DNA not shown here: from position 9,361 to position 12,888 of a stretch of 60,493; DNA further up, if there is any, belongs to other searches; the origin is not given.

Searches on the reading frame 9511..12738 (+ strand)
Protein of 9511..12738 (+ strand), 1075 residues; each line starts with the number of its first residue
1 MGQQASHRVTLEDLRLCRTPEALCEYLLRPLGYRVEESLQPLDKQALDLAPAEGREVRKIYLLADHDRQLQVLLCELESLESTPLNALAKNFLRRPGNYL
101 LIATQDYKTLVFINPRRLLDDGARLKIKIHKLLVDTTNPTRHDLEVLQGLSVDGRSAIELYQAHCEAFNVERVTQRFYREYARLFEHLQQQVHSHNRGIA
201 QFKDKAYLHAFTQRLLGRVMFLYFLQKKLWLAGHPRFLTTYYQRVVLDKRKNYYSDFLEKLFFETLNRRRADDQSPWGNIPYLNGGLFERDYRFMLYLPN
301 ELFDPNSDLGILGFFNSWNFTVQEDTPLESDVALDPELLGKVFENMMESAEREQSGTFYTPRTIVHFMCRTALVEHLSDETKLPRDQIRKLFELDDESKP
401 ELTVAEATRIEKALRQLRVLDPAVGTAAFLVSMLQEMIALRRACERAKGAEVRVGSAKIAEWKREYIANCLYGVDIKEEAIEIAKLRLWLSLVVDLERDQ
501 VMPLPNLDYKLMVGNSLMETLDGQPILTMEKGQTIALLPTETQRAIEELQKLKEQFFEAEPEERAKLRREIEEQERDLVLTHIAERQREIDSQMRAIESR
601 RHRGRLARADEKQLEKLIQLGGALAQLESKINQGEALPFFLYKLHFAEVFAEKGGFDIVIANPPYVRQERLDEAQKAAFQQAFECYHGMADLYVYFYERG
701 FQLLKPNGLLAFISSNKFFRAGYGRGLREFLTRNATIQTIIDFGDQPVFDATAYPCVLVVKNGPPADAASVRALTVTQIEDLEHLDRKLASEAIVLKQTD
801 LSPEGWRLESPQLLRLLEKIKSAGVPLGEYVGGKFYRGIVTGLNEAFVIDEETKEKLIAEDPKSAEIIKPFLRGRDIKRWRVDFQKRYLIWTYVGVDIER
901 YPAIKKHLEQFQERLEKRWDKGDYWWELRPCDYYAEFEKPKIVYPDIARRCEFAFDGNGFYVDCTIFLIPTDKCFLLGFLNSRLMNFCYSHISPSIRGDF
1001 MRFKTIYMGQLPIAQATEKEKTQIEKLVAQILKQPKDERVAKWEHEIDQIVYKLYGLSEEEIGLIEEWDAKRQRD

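Call 4: search_protein_families(library=pfam, proteins=[window:9511-12738:+])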
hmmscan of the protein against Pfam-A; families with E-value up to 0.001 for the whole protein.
window:9511-12738:+ (1075 aa): 5 families
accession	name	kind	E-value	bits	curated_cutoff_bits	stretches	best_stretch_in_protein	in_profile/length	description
PF07669.17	Eco57I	-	1.8e-44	152.3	25.3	1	469-749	1-171/171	Eco57I restriction-modification methylase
PF12950.13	TaqI_C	-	4.8e-18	66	26.5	1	869-1013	1-118/118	TaqI-like C-terminal specificity domain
PF02384.22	N6_Mtase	-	4.5e-14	52.9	20.4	1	652-766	122-236/311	N-6 DNA Methylase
PF20473.4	MmeI_Mtase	-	1.8e-10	40.9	27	1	408-491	12-85/259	MmeI, DNA-methyltransferase domain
PF25120.1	DUF7814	-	0.00091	19.4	27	0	217-290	86-158/228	Domain of unknown function (DUF7814)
